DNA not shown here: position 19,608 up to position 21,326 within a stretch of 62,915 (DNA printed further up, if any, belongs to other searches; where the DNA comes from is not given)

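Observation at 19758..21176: Aminotransferase-fold protein with the Schiff-base lysine replaced (SxSK reads GLSH) and altered PLP-contact residues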

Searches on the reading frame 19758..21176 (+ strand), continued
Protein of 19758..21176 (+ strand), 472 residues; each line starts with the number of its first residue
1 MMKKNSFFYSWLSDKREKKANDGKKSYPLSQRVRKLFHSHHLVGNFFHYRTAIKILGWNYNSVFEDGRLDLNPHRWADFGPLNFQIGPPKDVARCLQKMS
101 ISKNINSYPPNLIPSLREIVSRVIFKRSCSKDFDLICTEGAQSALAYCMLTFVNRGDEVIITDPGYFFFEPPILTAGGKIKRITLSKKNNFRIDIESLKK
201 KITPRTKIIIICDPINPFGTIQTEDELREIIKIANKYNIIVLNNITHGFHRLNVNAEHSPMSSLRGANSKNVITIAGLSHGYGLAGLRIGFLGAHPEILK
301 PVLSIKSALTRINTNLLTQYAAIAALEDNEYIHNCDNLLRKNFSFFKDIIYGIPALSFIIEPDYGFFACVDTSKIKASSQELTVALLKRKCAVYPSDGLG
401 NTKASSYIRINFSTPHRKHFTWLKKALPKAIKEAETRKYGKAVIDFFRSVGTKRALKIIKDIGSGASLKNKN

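Call 5: find_homologous_proteins(query=window:19758-21176:+, max_evalue=1e-10)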
Query window:19758-21176:+ (472 aa): 1919 proteins with E <= 1e-10 among 8000 candidates; the best 120 are listed.
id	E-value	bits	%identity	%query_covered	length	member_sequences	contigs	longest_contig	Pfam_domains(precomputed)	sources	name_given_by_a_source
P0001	2.4e-243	826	97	81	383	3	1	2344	PF00155.28,PF00266.26,PF01041.24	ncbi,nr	ncbi:MAG: pyridoxal phosphate-dependent aminotransferase, partial [Candidatus Omnitrophica bacterium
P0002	2.7e-213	727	68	98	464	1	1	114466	PF00155.28,PF00266.26,PF01041.24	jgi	-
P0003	2.6e-209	714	65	97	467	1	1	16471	PF00155.28,PF00266.26,PF01041.24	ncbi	ncbi:MAG: pyridoxal phosphate-dependent aminotransferase [Elusimicrobiota bacterium]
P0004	4.8e-209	713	67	98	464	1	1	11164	PF00155.28,PF01041.24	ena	-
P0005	5.4e-206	703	66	98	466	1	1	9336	PF00155.28,PF00266.26,PF01041.24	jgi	jgi:aspartate/methionine/tyrosine aminotransferase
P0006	2.7e-205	701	66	98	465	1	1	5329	PF00155.28,PF00266.26,PF01041.24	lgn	-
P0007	1.8e-199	681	64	96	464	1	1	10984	PF00155.28,PF00266.26,PF01041.24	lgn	-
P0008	6.5e-198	676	65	96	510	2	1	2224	PF00155.28,PF00266.26,PF01041.24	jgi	-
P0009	9.1e-197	672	62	98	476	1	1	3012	PF00155.28,PF00266.26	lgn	-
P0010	3.1e-196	671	62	98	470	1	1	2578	PF00155.28,PF00266.26,PF01041.24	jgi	jgi:aspartate/methionine/tyrosine aminotransferase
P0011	7.6e-196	669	66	92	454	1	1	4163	PF00155.28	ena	-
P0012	7.6e-196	669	60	100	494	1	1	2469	PF00155.28,PF00266.26,PF01041.24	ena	-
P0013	1.5e-191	655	61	96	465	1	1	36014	PF00155.28,PF01041.24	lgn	-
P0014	2.1e-189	648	64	92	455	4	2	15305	PF00155.28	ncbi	-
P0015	7.4e-187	640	60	98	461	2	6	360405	PF00155.28,PF01041.24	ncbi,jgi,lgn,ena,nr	ncbi:MAG: hypothetical protein A2X35_10415 [Elusimicrobia bacterium GWA2_61_42]|nr:MAG: hypothetical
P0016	3.7e-186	637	61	98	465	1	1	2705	PF00155.28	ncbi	-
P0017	2.7e-183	628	64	89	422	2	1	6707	PF00155.28,PF00266.26,PF01041.24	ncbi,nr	ncbi:MAG: pyridoxal phosphate-dependent aminotransferase, partial [Candidatus Omnitrophica bacterium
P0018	2.5e-180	618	58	98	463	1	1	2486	PF00155.28,PF01041.24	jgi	jgi:aspartate/methionine/tyrosine aminotransferase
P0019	7.3e-177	607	58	96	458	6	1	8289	PF00155.28,PF01041.24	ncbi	-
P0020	2.8e-176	605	57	98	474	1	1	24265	PF00155.28,PF01041.24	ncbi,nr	ncbi:MAG: pyridoxal phosphate-dependent aminotransferase [Elusimicrobiales bacterium]|nr:pyridoxal p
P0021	2.2e-173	595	57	98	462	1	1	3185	PF00155.28,PF01041.24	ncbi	-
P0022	2.9e-170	585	57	97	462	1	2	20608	PF00155.28,PF01041.24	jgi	-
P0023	5.1e-167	574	55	92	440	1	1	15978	PF00155.28,PF01041.24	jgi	-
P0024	5.7e-167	574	56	98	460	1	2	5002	PF00155.28,PF01041.24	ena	-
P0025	1.5e-166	573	52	98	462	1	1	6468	PF00155.28,PF01041.24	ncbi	-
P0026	1.6e-162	560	53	99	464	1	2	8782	PF00155.28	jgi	jgi:aspartate/methionine/tyrosine aminotransferase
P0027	4.4e-152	525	50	98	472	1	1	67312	PF00155.28,PF01041.24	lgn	-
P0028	1.0e-145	504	69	66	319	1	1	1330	PF00155.28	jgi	jgi:aspartate/methionine/tyrosine aminotransferase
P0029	9.5e-139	481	49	93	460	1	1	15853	PF00155.28,PF00266.26,PF01041.24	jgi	jgi:aspartate/methionine/tyrosine aminotransferase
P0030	4.5e-136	472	47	98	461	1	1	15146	PF00155.28,PF00266.26,PF01041.24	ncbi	-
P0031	1.6e-135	470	47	98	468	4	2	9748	PF00155.28,PF00266.26,PF01041.24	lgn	-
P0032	1.1e-134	468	46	98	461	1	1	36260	PF00155.28,PF00266.26,PF01041.24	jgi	jgi:aspartate/methionine/tyrosine aminotransferase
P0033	1.3e-134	468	47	98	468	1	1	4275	PF00155.28,PF00266.26,PF01041.24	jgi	jgi:aspartate/methionine/tyrosine aminotransferase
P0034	1.3e-134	468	47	98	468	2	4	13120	PF00155.28,PF00266.26,PF01041.24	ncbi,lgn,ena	-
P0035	1.8e-134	467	46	98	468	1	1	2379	PF00155.28,PF00266.26,PF01041.24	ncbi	-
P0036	1.8e-134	467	46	98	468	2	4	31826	PF00155.28,PF00266.26,PF01041.24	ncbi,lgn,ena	-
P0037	1.9e-134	467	46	98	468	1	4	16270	PF00155.28,PF00266.26,PF01041.24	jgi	jgi:aspartate/methionine/tyrosine aminotransferase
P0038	4.6e-134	466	46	98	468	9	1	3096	PF00155.28,PF00266.26,PF01053.27,PF01041.24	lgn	-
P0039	4.0e-133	463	46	97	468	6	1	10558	PF00155.28,PF00266.26,PF01041.24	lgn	-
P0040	6.3e-133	462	45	98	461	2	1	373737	PF00155.28,PF00266.26,PF01041.24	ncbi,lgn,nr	ncbi:MAG TPA: pyridoxal phosphate-dependent aminotransferase [Thermodesulfobacteriota bacterium]|nr:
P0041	6.6e-133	462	45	98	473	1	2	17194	PF00155.28,PF00266.26,PF01041.24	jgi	jgi:aspartate/methionine/tyrosine aminotransferase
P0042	1.2e-132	461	47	98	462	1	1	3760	PF00155.28,PF00266.26,PF01041.24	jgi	jgi:aspartate/methionine/tyrosine aminotransferase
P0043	2.5e-132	460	46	98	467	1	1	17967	PF00155.28,PF00266.26,PF01053.27,PF01041.24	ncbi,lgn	-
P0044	4.6e-132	459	46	98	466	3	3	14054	PF00155.28,PF00266.26,PF01041.24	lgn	-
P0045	5.9e-132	459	45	97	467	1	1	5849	PF00155.28,PF00266.26,PF01053.27,PF01041.24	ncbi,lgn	-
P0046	9.2e-132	458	46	98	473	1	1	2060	PF00155.28,PF00266.26,PF01041.24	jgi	jgi:aspartate/methionine/tyrosine aminotransferase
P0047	2.2e-131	457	45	98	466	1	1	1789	PF00155.28,PF00266.26,PF01053.27,PF01041.24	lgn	-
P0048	2.3e-131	457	46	98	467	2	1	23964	PF00155.28,PF00266.26,PF01053.27,PF01041.24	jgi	jgi:aspartate/methionine/tyrosine aminotransferase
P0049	3.3e-131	456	45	98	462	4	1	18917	PF00155.28,PF01041.24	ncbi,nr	ncbi:MAG TPA: pyridoxal phosphate-dependent aminotransferase [Thermodesulfobacteriota bacterium]|nr:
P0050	3.4e-131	456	48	92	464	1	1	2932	PF00155.28,PF01041.24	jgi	-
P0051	5.3e-131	456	45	98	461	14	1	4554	PF00155.28,PF00266.26,PF01041.24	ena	-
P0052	5.5e-131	456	46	98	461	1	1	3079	PF00155.28,PF00266.26,PF01041.24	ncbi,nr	ncbi:MAG TPA: pyridoxal phosphate-dependent aminotransferase [Thermodesulfobacteriota bacterium]|nr:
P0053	7.3e-131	455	45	98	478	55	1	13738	PF00155.28,PF00266.26,PF01041.24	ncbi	-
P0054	8.2e-131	455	46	98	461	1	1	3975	PF00155.28,PF00266.26,PF01041.24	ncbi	-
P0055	9.0e-131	455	46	99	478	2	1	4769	PF00155.28,PF01041.24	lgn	-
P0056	1.5e-130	454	44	97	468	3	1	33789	PF00155.28,PF00266.26,PF01053.27,PF01041.24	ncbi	-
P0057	1.5e-130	454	44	98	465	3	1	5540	PF00155.28,PF00266.26,PF01041.24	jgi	-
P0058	4.5e-130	453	45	98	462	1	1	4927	PF00155.28,PF01041.24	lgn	-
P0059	8.6e-130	452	45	98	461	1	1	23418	PF00155.28,PF00266.26,PF01053.27,PF01041.24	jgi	jgi:aspartate/methionine/tyrosine aminotransferase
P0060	1.5e-129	451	44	98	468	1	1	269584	PF00155.28,PF00266.26,PF01041.24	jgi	-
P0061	1.7e-129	451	46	97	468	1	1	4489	PF00155.28,PF00266.26,PF01041.24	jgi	jgi:aspartate/methionine/tyrosine aminotransferase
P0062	1.8e-129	451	46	98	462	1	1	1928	PF00155.28,PF01041.24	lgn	-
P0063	3.0e-129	450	46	98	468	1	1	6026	PF00155.28,PF00266.26,PF01041.24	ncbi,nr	ncbi:MAG TPA: pyridoxal phosphate-dependent aminotransferase [Thermodesulfobacteriota bacterium]|nr:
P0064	3.9e-129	449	45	98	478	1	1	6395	PF00155.28,PF00266.26,PF01041.24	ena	-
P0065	3.9e-129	449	45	98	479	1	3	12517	PF00155.28,PF00266.26,PF01041.24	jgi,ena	-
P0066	3.9e-129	449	45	98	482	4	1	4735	PF00155.28,PF00266.26,PF01053.27,PF01041.24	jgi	jgi:aspartate/methionine/tyrosine aminotransferase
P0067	6.1e-129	449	45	98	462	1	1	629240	PF00155.28,PF01041.24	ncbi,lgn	ncbi:MAG: pyridoxal phosphate-dependent aminotransferase [Deltaproteobacteria bacterium]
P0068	7.4e-129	449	45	98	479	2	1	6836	PF00155.28,PF00266.26,PF01041.24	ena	-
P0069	9.5e-129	448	45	97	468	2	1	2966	PF00155.28,PF00266.26,PF01041.24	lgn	-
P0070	1.0e-128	448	45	98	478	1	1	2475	PF00155.28,PF00266.26,PF01053.27,PF01041.24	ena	-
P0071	1.2e-128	448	45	99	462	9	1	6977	PF00155.28,PF01041.24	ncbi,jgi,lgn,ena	jgi:aspartate/methionine/tyrosine aminotransferase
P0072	1.8e-128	447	45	97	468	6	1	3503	PF00155.28,PF01053.27,PF01041.24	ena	-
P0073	3.6e-128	446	45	98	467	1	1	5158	PF00155.28,PF00266.26,PF01041.24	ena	-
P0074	4.2e-128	446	46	98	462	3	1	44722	PF00155.28,PF00266.26,PF01041.24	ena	-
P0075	4.4e-128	446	45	98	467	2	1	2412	PF00155.28,PF00266.26,PF01053.27,PF01041.24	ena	-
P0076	5.5e-128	446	45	98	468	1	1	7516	PF00155.28,PF00266.26,PF01053.27,PF01041.24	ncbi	ncbi:MAG: pyridoxal phosphate-dependent aminotransferase [Thermodesulfobacteriota bacterium]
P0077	7.6e-128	445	46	98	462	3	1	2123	PF00155.28,PF01041.24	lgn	-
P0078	2.0e-127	444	45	98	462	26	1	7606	PF00155.28,PF00266.26,PF01041.24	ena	-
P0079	2.3e-127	444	44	98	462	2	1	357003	PF00155.28,PF01041.24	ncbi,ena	-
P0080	4.2e-127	443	45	98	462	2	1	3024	PF00155.28,PF01041.24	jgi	-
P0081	6.1e-127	442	44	97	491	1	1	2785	PF00155.28,PF00266.26,PF01053.27,PF01041.24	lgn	-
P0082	6.7e-127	442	45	98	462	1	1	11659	PF00155.28,PF00266.26,PF01041.24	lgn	-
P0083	7.7e-127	442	45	98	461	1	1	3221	PF00155.28,PF01041.24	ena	-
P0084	8.0e-127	442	46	92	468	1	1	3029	PF00155.28,PF00266.26,PF01041.24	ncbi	-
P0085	8.7e-127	442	48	92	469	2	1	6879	PF00155.28,PF00266.26,PF01041.24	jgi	jgi:aspartate/methionine/tyrosine aminotransferase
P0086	9.2e-127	442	44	99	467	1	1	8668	PF00155.28,PF01041.24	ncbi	ncbi:MAG: pyridoxal phosphate-dependent aminotransferase [Thermodesulfobacteriota bacterium]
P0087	1.1e-126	441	44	97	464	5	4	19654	PF00155.28,PF01041.24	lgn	-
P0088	1.3e-126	441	45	98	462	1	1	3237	PF00155.28,PF01041.24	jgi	jgi:aspartate/methionine/tyrosine aminotransferase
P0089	2.0e-126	441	45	98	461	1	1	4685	PF00155.28,PF01041.24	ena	-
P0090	5.2e-126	439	44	98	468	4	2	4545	PF00155.28,PF00266.26,PF01053.27,PF01041.24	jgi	jgi:aspartate/methionine/tyrosine aminotransferase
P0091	5.2e-126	439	45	98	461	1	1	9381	PF00155.28,PF01041.24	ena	-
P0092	5.4e-126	439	44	98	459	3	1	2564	PF00155.28,PF01041.24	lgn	-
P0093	6.2e-126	439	48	92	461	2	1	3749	PF00155.28,PF00266.26,PF01041.24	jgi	-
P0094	7.3e-126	439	45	98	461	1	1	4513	PF00155.28,PF01041.24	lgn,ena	-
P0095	7.3e-126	439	45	98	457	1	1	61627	PF00155.28,PF00266.26,PF01041.24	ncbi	ncbi:MAG: pyridoxal phosphate-dependent aminotransferase [Deltaproteobacteria bacterium]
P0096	7.3e-126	439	43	98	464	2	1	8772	PF00155.28,PF00266.26,PF01041.24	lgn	-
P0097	8.8e-126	438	44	97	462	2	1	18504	PF00155.28,PF01041.24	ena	-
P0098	1.1e-125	438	45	98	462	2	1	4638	PF00155.28,PF01041.24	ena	-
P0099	1.7e-125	437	47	92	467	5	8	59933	PF00155.28,PF00266.26,PF01041.24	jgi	jgi:aspartate/methionine/tyrosine aminotransferase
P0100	2.4e-125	437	43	98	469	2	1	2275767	PF00155.28,PF00266.26,PF01041.24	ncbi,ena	-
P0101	2.5e-125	437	44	98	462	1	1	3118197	PF00155.28,PF00266.26,PF01041.24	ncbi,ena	-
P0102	2.6e-125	437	43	99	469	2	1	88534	PF00155.28,PF00266.26,PF01041.24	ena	-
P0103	2.8e-125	437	43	98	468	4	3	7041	PF00155.28,PF00266.26,PF01041.24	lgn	-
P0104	4.8e-125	436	44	98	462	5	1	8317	PF00155.28,PF01041.24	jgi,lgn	jgi:aspartate/methionine/tyrosine aminotransferase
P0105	4.8e-125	436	46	97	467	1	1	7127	PF00155.28,PF01041.24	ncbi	-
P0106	6.4e-125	436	45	97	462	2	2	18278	PF00155.28,PF01041.24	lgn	-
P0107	7.4e-125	435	44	98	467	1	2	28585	PF00155.28,PF01041.24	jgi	jgi:aspartate/methionine/tyrosine aminotransferase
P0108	1.0e-124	435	44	98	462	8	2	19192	PF00155.28,PF01041.24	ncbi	-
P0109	1.0e-124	435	43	98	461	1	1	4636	PF00155.28,PF01041.24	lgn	-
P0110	1.4e-124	434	47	89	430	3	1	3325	PF00155.28,PF00266.26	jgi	-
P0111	1.5e-124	434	44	98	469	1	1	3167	PF00155.28,PF00266.26,PF01053.27,PF01041.24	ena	-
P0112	2.3e-124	434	44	98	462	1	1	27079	PF00155.28,PF01041.24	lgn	-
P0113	3.3e-124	433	45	92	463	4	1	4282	PF00155.28,PF00266.26,PF01041.24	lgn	-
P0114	4.2e-124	433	45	98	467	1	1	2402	PF00155.28,PF01041.24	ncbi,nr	ncbi:MAG: pyridoxal phosphate-dependent aminotransferase [Deltaproteobacteria bacterium]|nr:pyridoxa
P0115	5.0e-124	433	44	98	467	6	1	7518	PF00155.28,PF01041.24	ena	-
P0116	5.1e-124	433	47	92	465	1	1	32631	PF00155.28,PF00266.26,PF01041.24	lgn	-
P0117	5.4e-124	433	43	98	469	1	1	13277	PF00155.28,PF00266.26,PF01053.27,PF01041.24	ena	-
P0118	1.1e-123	432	44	98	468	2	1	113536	PF00155.28,PF01041.24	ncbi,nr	ncbi:MAG: pyridoxal phosphate-dependent aminotransferase [Deltaproteobacteria bacterium]|nr:pyridoxa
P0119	1.1e-123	431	43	98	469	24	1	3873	PF00155.28,PF00266.26,PF01053.27,PF01041.24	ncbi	-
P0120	1.3e-123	431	46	89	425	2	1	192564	PF00155.28,PF01041.24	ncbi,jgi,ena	-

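Call 11: find_encoding_contigs(protein=P0040, flank=10000, max_places=2)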
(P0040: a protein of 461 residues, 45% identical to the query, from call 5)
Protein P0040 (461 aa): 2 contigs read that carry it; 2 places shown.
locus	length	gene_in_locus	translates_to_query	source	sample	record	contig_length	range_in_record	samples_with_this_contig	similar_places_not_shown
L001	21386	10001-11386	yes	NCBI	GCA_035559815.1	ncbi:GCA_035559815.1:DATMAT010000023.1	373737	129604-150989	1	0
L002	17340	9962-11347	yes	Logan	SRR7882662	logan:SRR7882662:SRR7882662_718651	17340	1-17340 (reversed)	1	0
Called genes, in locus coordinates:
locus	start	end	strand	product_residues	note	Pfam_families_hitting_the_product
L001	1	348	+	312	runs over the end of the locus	PF01144:CoA_trans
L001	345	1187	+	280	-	PF01144:CoA_trans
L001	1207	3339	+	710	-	PF02629:CoA_binding, PF13380:CoA_binding_2, PF13607:Succ_CoA_lig, PF19045:Ligase_CoA_2, PF13549:ATP-grasp_5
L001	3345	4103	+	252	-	PF00106:adh_short, PF08659:KR (weak), PF13561:adh_short_C2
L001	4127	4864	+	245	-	PF12728:HTH_17, PF14417:MEDS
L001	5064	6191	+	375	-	PF01717:Meth_synt_2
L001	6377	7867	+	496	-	PF07992:Pyr_redox_2, PF13738:Pyr_redox_3, PF00070:Pyr_redox, PF02852:Pyr_redox_dim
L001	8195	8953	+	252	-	PF00106:adh_short, PF08659:KR, PF13561:adh_short_C2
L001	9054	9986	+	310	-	PF12147:Methyltransf_20, PF13847:Methyltransf_31 (faint)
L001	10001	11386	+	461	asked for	PF00155:Aminotran_1_2, PF00266:Aminotran_5 (weak), PF01041:DegT_DnrJ_EryC1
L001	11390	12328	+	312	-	PF00296:Bac_luciferase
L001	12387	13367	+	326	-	PF00291:PALP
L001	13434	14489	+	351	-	PF01717:Meth_synt_2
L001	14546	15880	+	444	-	PF00890:FAD_binding_2 (faint), PF01266:DAO (faint), PF03486:HI0933_like (faint), PF07992:Pyr_redox_2, PF13450:NAD_binding_8 (faint), PF13738:Pyr_redox_3, PF00070:Pyr_redox, PF02852:Pyr_redox_dim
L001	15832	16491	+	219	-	-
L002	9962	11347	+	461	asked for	PF00155:Aminotran_1_2, PF00266:Aminotran_5 (weak), PF01041:DegT_DnrJ_EryC1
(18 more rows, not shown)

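Call 12: find_encoding_contigs(protein=P0015, flank=10000, max_places=2)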
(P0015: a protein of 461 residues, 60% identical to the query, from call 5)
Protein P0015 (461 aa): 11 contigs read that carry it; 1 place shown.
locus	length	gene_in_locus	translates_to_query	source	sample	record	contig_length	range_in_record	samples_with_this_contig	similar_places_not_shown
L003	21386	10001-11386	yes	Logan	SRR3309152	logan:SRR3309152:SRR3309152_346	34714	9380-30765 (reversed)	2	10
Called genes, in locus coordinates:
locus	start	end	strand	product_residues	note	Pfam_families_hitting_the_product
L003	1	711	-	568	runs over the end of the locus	-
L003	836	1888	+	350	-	PF00535:Glycos_transf_2, PF13641:Glyco_tranf_2_3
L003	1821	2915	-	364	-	-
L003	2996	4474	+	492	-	PF04055:Radical_SAM, PF13353:Fer4_12 (weak)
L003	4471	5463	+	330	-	PF00389:2-Hacid_dh, PF02826:2-Hacid_dh_C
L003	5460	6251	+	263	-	PF01061:ABC2_membrane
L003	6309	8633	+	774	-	PF00005:ABC_tran, PF01041:DegT_DnrJ_EryC1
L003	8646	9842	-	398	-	-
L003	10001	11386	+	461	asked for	PF00155:Aminotran_1_2, PF01041:DegT_DnrJ_EryC1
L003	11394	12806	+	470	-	PF02310:B12-binding, PF04055:Radical_SAM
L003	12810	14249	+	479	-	PF02310:B12-binding, PF04055:Radical_SAM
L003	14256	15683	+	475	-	PF02310:B12-binding, PF04055:Radical_SAM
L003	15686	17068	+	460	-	PF02310:B12-binding, PF04055:Radical_SAM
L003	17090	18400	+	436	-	PF04055:Radical_SAM, PF13353:Fer4_12 (weak)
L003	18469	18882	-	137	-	PF00839:Cys_rich_FGFR (faint)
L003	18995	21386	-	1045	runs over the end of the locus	PF00501:AMP-binding, PF02310:B12-binding, PF04055:Radical_SAM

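Call 13: find_encoding_contigs(protein=P0101, flank=10000, max_places=1)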
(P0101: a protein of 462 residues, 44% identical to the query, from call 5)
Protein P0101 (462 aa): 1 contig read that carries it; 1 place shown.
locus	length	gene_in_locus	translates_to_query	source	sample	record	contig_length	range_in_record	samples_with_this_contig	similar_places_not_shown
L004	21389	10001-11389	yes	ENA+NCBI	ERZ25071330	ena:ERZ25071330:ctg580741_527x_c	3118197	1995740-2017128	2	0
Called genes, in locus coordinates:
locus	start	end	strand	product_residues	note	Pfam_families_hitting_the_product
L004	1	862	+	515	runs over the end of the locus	PF27530:HMA_AllF_N, PF02629:CoA_binding, PF00549:Ligase_CoA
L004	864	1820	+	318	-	PF00696:AA_kinase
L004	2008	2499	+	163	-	-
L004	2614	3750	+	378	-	PF04055:Radical_SAM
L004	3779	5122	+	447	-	PF01266:DAO (faint), PF03486:HI0933_like (faint), PF07992:Pyr_redox_2, PF13738:Pyr_redox_3, PF00070:Pyr_redox, PF02852:Pyr_redox_dim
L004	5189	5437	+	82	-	-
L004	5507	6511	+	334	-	PF11392:AllH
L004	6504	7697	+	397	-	PF13439:Glyco_transf_4, PF00534:Glycos_transf_1, PF13692:Glyco_trans_1_4, PF13524:Glyco_trans_1_2 (faint), PF20706:GT4-conflict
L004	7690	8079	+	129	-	PF02566:OsmC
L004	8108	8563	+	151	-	PF27530:HMA_AllF_N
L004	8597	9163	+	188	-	-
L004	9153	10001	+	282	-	PF12147:Methyltransf_20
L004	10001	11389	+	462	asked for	PF00155:Aminotran_1_2, PF00266:Aminotran_5 (faint), PF01041:DegT_DnrJ_EryC1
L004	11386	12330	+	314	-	PF00291:PALP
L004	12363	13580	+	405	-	PF00278:Orn_DAP_Arg_deC, PF01168:Ala_racemase_N, PF02784:Orn_Arg_deC_N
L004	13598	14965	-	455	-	PF04966:OprB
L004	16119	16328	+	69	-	PF12728:HTH_17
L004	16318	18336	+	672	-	PF16793:RepB_primase (faint), PF13481:AAA_25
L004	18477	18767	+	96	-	-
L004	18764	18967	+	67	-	-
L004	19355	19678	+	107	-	-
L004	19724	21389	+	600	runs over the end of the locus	PF01435:Peptidase_M48, PF05099:TerB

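Call 14: find_encoding_contigs(protein=P0002, flank=10000, max_places=1)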
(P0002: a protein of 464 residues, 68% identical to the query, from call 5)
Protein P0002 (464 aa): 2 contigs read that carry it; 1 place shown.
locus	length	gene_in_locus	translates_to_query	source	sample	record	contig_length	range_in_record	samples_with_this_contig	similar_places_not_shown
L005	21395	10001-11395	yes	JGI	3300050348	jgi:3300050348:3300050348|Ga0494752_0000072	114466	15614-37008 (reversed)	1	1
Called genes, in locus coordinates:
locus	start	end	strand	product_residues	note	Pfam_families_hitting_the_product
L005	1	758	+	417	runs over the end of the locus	PF04055:Radical_SAM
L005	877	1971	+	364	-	PF07396:Porin_O_P (weak)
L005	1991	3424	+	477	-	PF02310:B12-binding, PF04055:Radical_SAM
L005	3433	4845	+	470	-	PF02310:B12-binding, PF04055:Radical_SAM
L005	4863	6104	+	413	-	PF04069:OpuAC (weak), PF12974:Phosphonate-bd (weak)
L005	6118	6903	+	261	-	PF00528:BPD_transp_1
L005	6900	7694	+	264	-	PF00528:BPD_transp_1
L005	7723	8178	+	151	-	PF01042:Ribonuc_L-PSP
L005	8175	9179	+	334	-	-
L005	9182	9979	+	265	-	PF13175:AAA_15 (faint), PF00005:ABC_tran, PF13304:AAA_21 (faint)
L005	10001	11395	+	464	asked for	PF00155:Aminotran_1_2, PF00266:Aminotran_5 (faint), PF01041:DegT_DnrJ_EryC1 (weak)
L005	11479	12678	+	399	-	PF23545:Zn_ribbon_HMPTM, PF04055:Radical_SAM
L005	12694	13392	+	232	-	PF00005:ABC_tran, PF13304:AAA_21 (faint)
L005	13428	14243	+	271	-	PF01061:ABC2_membrane (weak)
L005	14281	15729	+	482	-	PF02310:B12-binding, PF04055:Radical_SAM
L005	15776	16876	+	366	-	PF01136:Peptidase_U32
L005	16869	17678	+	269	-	-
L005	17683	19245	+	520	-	-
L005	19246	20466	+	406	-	PF01168:Ala_racemase_N, PF02784:Orn_Arg_deC_N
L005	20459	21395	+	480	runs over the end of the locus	PF02310:B12-binding, PF13282:DUF4070 (faint), PF04055:Radical_SAM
